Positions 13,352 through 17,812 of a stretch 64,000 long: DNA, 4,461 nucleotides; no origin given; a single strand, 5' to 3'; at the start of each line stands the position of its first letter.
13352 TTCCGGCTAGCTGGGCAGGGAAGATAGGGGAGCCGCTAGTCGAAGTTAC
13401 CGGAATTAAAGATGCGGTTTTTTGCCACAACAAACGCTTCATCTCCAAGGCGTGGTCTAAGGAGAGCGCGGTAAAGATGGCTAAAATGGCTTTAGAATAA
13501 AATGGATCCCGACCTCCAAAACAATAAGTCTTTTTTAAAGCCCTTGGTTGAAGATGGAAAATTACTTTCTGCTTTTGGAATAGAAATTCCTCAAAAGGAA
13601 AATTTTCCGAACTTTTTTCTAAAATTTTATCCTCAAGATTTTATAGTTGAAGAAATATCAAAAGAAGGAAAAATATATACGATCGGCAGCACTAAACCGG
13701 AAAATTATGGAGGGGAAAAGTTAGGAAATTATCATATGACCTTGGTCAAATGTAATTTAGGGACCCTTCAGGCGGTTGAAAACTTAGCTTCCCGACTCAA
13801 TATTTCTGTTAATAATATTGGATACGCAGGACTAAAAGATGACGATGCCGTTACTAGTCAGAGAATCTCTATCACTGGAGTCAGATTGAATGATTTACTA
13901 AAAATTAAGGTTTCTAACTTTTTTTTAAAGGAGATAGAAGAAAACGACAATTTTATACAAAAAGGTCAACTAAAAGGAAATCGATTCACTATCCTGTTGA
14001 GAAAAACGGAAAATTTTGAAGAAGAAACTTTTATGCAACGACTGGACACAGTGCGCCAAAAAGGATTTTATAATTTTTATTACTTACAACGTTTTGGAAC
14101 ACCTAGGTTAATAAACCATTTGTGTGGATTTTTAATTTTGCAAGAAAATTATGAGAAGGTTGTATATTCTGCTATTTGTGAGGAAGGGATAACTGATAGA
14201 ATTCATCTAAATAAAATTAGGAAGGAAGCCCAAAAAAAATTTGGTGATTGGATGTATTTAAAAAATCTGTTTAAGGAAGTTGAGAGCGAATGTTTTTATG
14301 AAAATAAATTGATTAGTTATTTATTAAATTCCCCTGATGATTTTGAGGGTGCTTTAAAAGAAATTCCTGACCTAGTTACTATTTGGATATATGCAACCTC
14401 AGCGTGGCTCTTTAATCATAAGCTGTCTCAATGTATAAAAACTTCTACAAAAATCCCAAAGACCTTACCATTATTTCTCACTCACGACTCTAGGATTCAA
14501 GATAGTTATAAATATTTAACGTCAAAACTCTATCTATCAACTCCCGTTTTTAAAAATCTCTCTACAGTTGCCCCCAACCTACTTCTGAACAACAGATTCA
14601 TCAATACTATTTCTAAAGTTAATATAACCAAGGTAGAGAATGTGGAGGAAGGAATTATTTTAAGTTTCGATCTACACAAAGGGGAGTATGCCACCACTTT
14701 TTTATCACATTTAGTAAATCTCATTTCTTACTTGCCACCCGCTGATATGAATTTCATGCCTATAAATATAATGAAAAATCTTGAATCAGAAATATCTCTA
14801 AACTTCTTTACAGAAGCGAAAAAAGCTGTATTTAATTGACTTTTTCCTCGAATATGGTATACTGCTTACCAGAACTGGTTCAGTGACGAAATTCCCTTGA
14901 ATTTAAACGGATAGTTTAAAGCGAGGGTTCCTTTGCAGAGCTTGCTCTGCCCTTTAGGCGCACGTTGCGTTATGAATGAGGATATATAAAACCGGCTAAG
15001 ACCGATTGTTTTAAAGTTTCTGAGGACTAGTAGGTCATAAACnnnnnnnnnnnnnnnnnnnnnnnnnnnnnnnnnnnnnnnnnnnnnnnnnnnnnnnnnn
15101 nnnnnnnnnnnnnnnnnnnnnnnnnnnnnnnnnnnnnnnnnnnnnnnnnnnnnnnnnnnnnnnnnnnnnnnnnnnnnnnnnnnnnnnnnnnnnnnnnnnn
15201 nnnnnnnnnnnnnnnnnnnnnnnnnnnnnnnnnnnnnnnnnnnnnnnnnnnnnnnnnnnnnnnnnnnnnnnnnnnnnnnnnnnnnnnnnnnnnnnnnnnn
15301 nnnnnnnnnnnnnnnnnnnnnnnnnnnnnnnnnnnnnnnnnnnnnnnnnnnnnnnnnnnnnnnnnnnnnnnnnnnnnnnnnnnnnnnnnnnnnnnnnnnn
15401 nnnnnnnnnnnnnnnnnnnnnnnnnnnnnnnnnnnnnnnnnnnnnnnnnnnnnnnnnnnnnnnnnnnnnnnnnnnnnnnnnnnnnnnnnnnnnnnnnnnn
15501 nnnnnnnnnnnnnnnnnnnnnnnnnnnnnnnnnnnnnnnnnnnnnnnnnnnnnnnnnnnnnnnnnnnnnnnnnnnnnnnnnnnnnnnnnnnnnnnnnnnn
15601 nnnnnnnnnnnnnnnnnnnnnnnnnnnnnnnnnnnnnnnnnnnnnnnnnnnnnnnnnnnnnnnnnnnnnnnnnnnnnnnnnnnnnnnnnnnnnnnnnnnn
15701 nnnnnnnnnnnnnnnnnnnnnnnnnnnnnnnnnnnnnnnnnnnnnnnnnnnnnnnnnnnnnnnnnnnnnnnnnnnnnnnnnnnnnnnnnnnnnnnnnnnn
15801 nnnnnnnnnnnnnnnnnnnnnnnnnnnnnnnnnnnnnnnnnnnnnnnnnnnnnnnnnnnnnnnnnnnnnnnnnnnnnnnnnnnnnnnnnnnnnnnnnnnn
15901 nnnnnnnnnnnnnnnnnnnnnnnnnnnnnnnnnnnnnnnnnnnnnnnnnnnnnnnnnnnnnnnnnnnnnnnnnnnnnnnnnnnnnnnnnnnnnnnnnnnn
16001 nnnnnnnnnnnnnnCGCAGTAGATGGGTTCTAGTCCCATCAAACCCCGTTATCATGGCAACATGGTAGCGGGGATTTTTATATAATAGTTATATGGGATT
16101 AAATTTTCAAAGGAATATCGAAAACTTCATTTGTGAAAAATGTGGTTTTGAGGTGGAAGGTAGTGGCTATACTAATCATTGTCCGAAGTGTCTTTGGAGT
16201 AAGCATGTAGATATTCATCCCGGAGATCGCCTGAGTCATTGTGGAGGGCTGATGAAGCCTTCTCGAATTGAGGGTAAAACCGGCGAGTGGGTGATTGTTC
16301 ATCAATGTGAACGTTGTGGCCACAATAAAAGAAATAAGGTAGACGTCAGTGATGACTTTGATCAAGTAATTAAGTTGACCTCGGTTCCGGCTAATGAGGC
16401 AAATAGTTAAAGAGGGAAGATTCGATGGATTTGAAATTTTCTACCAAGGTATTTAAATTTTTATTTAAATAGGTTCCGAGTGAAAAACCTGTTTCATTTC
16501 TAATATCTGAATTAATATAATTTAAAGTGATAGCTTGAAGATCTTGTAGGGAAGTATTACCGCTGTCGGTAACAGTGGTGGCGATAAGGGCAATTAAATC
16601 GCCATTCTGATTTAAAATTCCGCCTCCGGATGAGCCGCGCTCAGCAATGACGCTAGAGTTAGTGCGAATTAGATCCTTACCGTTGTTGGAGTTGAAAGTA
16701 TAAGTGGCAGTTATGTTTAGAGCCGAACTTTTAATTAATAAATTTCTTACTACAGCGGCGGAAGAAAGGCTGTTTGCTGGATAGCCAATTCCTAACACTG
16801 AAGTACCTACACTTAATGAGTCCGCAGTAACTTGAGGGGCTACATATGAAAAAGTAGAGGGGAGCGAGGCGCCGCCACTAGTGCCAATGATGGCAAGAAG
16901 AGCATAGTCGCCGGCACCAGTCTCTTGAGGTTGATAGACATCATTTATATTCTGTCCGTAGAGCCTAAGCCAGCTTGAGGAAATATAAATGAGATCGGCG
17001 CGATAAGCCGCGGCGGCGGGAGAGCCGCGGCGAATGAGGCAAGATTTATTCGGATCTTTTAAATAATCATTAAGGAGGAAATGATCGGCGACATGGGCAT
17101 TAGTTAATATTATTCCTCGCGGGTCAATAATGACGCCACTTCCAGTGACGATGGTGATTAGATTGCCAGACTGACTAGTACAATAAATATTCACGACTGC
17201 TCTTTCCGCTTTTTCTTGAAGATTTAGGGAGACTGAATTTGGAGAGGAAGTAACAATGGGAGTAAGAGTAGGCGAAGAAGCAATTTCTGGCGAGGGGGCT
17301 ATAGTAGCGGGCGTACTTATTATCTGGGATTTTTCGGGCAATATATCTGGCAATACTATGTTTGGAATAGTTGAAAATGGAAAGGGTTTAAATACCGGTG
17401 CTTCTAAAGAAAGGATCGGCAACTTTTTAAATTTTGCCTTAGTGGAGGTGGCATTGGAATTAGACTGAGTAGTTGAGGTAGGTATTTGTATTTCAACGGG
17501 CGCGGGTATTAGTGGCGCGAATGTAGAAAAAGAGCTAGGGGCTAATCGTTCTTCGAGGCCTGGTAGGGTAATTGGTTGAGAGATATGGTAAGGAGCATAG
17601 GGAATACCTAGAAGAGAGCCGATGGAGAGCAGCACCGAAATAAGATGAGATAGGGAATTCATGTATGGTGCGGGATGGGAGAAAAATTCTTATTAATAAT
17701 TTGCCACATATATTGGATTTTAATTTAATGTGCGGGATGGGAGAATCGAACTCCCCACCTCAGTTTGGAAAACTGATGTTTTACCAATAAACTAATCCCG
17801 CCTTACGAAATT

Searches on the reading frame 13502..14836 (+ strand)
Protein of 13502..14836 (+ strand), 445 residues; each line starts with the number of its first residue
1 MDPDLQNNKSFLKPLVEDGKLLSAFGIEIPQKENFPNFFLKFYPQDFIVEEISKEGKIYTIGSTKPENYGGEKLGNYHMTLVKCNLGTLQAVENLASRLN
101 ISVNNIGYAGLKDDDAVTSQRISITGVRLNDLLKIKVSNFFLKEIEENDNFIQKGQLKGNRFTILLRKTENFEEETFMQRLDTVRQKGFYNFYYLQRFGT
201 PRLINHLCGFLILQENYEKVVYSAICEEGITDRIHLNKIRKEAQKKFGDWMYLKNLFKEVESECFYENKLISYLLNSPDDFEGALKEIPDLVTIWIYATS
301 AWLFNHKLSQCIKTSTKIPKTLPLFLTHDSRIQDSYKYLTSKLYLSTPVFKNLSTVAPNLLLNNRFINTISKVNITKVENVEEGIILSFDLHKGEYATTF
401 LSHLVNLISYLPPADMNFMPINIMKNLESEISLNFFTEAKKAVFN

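Call 72: search_protein_families(library=pfam, proteins=[window:13502-14836:+], max_evalue=0.00001)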
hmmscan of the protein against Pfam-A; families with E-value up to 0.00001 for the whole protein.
window:13502-14836:+ (445 aa): 1 family
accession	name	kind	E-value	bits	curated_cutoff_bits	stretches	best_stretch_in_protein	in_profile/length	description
PF01142.23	TruD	-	5.4e-61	207.1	27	1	40-320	18-289/412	tRNA pseudouridine synthase D (TruD)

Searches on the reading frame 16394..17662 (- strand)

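Call 72: search_protein_families(library=pfam, proteins=[window:16394-17662:-], max_evalue=0.00001)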
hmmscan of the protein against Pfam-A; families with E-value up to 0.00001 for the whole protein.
window:16394-17662:- (423 aa): 1 family
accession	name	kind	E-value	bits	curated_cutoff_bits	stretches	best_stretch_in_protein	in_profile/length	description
PF13365.12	Trypsin_2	-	1.5e-13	52.2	27.6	1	174-359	1-144/144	Trypsin-like peptidase domain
